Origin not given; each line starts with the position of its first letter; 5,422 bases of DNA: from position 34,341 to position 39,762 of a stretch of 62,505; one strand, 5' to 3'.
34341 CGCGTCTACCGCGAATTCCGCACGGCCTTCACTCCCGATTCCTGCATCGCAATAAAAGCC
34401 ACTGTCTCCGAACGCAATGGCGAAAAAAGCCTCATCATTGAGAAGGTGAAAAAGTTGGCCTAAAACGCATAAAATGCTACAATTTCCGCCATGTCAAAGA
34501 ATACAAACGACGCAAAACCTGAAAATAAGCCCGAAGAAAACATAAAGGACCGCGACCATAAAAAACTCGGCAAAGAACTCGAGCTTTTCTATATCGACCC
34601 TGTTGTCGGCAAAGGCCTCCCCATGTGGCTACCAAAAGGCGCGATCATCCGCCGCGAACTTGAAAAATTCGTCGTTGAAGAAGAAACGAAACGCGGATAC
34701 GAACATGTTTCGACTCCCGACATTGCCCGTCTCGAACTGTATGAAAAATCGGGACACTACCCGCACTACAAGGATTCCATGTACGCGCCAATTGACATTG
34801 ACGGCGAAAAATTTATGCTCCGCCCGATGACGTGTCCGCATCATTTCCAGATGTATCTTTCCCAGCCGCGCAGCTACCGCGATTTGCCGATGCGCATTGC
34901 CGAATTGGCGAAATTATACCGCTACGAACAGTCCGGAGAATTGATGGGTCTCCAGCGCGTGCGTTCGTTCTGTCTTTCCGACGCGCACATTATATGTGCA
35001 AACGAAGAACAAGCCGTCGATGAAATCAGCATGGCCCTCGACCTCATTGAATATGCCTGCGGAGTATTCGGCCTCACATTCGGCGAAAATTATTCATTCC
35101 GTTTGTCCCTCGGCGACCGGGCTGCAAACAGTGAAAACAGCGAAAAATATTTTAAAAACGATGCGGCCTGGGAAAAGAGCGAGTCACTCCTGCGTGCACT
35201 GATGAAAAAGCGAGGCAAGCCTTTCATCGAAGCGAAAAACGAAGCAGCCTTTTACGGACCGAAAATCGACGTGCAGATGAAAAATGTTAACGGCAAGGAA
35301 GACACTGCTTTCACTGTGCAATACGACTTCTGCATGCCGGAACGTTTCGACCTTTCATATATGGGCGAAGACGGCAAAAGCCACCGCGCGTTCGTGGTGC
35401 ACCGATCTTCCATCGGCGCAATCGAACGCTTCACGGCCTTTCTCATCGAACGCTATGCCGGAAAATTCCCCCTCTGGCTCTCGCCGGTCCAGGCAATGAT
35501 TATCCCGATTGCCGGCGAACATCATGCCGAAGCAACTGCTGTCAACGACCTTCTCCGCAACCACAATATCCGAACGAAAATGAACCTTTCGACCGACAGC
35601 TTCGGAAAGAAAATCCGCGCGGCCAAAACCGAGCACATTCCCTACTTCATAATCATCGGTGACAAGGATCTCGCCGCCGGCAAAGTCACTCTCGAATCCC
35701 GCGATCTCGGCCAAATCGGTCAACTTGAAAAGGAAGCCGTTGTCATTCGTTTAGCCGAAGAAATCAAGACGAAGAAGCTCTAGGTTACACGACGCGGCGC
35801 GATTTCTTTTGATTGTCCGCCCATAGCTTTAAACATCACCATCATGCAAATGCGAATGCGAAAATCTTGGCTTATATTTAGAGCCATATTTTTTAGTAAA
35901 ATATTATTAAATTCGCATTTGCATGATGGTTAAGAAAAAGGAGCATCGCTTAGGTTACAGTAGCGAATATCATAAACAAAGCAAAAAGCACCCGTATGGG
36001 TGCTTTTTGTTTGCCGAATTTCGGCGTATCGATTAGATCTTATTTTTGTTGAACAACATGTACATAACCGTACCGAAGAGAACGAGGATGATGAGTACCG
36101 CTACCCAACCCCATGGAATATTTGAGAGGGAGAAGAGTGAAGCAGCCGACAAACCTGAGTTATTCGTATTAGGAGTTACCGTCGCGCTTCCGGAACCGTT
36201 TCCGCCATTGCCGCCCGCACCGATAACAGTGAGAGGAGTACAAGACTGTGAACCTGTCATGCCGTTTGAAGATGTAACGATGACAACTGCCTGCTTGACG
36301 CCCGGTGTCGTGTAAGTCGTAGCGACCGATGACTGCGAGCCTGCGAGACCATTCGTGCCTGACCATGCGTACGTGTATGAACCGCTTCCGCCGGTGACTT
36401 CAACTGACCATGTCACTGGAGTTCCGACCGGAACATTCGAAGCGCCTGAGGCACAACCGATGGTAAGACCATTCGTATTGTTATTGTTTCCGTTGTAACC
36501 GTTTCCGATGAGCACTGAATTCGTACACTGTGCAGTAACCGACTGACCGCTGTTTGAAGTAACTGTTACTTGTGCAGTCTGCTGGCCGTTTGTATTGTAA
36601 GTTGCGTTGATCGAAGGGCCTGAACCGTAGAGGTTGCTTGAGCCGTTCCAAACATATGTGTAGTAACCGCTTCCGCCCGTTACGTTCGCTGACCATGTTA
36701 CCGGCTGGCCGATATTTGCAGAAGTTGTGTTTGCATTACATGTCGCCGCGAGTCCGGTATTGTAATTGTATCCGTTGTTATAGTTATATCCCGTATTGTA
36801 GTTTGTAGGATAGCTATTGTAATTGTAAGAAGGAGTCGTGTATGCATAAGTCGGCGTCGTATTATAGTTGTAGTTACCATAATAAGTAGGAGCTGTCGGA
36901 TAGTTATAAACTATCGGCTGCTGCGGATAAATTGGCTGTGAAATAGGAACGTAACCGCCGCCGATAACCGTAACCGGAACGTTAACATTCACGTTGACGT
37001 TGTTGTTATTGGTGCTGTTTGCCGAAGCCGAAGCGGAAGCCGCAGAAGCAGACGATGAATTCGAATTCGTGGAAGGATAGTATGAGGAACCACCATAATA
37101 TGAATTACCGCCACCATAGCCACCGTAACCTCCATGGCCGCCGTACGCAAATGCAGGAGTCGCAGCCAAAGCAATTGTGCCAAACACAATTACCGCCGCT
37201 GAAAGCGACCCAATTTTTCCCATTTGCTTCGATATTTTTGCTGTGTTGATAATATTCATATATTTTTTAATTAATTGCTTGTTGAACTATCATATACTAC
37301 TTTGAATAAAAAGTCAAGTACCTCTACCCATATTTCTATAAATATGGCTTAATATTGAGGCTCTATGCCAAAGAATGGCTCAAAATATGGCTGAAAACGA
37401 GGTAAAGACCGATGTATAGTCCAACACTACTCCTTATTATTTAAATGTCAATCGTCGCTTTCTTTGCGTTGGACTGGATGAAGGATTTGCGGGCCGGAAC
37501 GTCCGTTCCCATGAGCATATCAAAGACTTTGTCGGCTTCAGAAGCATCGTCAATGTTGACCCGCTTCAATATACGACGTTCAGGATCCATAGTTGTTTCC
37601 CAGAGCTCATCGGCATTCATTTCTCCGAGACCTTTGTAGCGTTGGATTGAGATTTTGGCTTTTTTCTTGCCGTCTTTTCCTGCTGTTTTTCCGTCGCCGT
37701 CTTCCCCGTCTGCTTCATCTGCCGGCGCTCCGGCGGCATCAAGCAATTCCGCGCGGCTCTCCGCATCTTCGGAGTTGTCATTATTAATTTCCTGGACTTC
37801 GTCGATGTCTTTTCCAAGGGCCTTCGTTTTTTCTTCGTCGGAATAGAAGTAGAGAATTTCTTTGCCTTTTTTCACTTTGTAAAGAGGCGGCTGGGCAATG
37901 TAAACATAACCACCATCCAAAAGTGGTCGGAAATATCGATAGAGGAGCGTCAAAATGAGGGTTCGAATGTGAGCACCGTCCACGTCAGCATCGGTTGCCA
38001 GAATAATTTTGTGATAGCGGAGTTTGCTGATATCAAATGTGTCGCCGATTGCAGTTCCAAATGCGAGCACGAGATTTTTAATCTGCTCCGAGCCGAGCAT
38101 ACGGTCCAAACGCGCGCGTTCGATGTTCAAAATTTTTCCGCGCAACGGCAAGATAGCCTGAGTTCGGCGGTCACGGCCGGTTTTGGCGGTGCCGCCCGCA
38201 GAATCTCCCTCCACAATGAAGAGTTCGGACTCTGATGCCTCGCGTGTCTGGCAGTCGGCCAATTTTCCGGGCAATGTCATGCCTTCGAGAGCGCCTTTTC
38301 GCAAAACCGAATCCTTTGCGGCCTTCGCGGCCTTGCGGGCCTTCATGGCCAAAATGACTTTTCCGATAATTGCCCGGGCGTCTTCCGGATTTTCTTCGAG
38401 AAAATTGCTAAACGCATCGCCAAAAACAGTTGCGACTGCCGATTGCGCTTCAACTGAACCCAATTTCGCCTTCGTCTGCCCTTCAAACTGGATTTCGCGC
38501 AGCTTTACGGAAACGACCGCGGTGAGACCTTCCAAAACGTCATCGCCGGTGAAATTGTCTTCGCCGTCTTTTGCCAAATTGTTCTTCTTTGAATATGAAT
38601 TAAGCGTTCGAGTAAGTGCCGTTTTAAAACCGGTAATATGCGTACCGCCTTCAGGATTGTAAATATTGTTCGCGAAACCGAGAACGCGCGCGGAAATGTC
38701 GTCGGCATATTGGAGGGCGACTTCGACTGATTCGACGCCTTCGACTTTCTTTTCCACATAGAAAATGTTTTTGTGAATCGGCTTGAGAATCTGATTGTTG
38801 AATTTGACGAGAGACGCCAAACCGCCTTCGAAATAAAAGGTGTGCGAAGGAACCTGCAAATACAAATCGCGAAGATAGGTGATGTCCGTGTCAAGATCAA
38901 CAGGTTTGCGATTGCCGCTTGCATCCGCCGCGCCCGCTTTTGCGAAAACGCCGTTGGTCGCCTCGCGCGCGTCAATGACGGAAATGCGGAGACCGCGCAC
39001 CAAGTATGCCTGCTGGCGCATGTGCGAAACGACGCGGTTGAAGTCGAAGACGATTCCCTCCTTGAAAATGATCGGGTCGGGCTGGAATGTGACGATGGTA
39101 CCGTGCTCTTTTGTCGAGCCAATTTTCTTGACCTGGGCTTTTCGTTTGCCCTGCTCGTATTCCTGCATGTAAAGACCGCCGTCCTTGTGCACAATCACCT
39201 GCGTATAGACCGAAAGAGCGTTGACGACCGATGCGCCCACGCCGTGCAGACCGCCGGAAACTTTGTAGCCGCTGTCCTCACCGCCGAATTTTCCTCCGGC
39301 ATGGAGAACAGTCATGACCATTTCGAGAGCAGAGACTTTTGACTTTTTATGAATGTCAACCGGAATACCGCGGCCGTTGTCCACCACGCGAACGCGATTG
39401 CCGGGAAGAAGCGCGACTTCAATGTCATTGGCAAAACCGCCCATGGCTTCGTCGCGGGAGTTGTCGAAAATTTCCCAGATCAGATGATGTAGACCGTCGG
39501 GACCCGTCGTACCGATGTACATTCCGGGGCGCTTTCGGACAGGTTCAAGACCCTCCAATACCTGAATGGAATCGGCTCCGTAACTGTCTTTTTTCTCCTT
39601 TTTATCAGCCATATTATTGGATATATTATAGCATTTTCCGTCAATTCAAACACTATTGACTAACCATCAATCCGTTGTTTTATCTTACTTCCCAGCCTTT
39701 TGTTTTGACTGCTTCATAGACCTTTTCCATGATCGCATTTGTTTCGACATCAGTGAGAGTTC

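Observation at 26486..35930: Three copies of a ~95-bp element with perfect 20-21-bp inverted repeats; core flipped relative to conserved asymmetric flanks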

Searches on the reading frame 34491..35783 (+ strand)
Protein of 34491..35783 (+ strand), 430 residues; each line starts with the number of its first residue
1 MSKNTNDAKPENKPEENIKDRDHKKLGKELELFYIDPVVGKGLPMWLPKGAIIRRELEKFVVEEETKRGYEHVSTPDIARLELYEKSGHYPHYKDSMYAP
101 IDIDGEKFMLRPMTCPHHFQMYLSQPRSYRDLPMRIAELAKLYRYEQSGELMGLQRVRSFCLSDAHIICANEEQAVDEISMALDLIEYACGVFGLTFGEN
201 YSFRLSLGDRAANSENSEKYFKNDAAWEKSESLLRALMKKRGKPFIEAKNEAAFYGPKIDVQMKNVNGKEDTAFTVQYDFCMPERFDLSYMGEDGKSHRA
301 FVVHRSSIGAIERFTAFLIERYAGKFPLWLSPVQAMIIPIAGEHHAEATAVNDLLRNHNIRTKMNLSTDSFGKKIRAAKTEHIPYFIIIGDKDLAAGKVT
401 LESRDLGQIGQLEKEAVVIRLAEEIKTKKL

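Call 13: search_protein_families(library=pfam, proteins=[window:34491-35783:+])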
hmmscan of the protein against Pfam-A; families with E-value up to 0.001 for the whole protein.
window:34491-35783:+ (430 aa): 2 families
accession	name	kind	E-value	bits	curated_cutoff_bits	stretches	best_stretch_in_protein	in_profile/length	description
PF00587.30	tRNA-synt_2b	-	3.5e-30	105.8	29.3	1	104-322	7-179/179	tRNA synthetase class II core domain (G, H, P, S and T)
PF03129.25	HGTP_anticodon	-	8.4e-17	61.6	21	1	334-421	1-91/94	Anticodon binding domain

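Call 16: find_encoding_contigs(protein=window:34491-35783:+, flank=10000, max_places=10)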
Protein window:34491-35783:+ (430 aa): no gene with exactly this product is on record in the collection.

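Call 26: find_homologous_proteins(query=window:34491-35783:+, max_evalue=1e-120)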
Query window:34491-35783:+ (430 aa): 4675 proteins with E <= 1e-120 among 8000 candidates; the best 120 are listed.
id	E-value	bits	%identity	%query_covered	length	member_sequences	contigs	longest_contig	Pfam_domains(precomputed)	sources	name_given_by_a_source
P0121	9.1e-291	982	100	100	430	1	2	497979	PF03129.26,PF00587.31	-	-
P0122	1.1e-255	867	91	97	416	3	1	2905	PF03129.26,PF00587.31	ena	-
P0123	6.6e-220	749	78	99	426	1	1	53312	PF03129.26,PF00587.31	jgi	jgi:threonyl-tRNA synthetase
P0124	9.0e-210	715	76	96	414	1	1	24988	PF03129.26,PF00587.31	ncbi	-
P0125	5.8e-209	713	75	97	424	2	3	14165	PF03129.26,PF00587.31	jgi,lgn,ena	-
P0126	3.9e-207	707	74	98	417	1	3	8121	PF03129.26,PF00587.31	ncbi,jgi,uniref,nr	ncbi:MAG: threonine--tRNA ligase [Candidatus Taylorbacteria bacterium RIFCSPHIGHO2_01_FULL_45_63]|un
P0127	1.7e-206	705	73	97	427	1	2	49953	PF03129.26,PF00587.31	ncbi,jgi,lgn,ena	-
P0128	3.3e-206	704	75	96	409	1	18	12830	PF03129.26,PF00587.31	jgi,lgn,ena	-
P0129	1.2e-204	698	77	93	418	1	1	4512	PF03129.26,PF00587.31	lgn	-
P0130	2.0e-202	691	73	96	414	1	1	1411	PF03129.26,PF00587.31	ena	-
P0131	4.5e-200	683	72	96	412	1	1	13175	PF03129.26,PF00587.31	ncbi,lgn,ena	-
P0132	5.6e-200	683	73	96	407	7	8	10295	PF03129.26,PF00587.31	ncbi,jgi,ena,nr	ncbi:MAG: Threonine-tRNA ligase ThrS [Parcubacteria group bacterium GW2011_GWA1_53_13]|nr:MAG: Threo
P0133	6.9e-200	683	71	97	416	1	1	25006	PF03129.26,PF00587.31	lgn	-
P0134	1.5e-199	682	72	96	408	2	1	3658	PF03129.26,PF00587.31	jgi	jgi:threonyl-tRNA synthetase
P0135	4.6e-199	680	72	95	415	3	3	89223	PF03129.26,PF00587.31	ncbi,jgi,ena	ncbi:MAG TPA: threonine--tRNA ligase [Candidatus Paceibacterota bacterium]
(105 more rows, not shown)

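Call 27: find_encoding_contigs(protein=P0122, flank=10000, max_places=10)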
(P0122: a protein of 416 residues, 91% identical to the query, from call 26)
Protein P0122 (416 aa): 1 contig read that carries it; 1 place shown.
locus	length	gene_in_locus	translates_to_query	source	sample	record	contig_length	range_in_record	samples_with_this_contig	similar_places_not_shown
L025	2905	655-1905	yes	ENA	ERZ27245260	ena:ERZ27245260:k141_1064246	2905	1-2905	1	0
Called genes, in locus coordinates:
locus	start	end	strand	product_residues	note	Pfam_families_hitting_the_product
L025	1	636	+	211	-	?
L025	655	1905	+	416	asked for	PF00587:tRNA-synt_2b, PF03129:HGTP_anticodon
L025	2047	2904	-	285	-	?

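Call 84: find_encoding_contigs(protein=P0123, flank=10000, max_places=5)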
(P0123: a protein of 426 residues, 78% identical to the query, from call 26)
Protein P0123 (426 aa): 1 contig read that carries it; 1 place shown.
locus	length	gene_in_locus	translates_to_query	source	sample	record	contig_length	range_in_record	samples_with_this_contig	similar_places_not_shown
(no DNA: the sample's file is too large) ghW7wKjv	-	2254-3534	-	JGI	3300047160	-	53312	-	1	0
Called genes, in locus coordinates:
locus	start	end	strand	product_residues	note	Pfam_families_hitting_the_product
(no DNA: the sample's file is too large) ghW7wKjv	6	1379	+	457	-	PF17657:DNA_pol3_finger, PF14579:HHH_6, PF01336:tRNA_anti-codon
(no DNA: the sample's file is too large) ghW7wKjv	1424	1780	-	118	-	-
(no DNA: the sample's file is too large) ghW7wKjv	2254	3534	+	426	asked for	PF00587:tRNA-synt_2b, PF03129:HGTP_anticodon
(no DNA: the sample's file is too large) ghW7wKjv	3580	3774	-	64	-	-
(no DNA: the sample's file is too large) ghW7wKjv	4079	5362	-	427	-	PF18911:PKD_4 (faint)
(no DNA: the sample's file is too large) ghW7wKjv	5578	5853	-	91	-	-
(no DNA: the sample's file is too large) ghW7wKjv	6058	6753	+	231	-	PF00072:Response_reg, PF00486:Trans_reg_C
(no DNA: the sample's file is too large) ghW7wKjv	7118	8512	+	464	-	PF02518:HATPase_c, PF14501:HATPase_c_5 (faint)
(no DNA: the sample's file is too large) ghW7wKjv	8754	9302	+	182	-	-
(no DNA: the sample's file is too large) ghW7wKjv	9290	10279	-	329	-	PF01018:GTP1_OBG, PF01926:MMR_HSR1, PF02421:FeoB_N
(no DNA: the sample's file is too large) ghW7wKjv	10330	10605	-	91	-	-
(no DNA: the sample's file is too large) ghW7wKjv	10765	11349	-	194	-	PF01931:NTPase_I-T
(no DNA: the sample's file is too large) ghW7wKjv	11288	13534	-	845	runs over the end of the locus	PF07517:SecA_DEAD, PF01043:SecA_PP_bind, PF21090:P-loop_SecA, PF07516:SecA_SW, PF02810:SEC-C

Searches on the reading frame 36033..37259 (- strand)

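Call 13: search_protein_families(library=pfam, proteins=[window:36033-37259:-])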
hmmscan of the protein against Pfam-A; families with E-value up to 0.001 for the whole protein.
window:36033-37259:- (408 aa): 2 families
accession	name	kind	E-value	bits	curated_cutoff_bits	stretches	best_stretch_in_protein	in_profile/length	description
PF18911.6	PKD_4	-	5.3e-07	30.1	27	0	272-341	10-81/85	PKD domain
PF00801.26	PKD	-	7.6e-05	23.1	23.5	0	173-248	3-79/80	PKD domain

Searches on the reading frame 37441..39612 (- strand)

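Call 13: search_protein_families(library=pfam, proteins=[window:37441-39612:-])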
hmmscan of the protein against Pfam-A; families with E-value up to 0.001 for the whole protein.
window:37441-39612:- (723 aa): 4 families
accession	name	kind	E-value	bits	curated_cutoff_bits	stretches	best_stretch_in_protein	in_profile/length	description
PF00204.31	DNA_gyraseB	-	1.2e-54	184.9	27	1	264-434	1-172/173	DNA gyrase B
PF00986.26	DNA_gyraseB_C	-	1.4e-29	102.4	29.8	1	652-713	2-63/63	DNA gyrase B subunit, carboxyl terminus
PF01751.28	Toprim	-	8.5e-18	64.8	23.1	1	463-574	1-95/96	Toprim domain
PF02518.31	HATPase_c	-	6.9e-12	46.2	26.4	1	38-178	3-107/111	Histidine kinase-, DNA gyrase B-, and HSP90-like ATPase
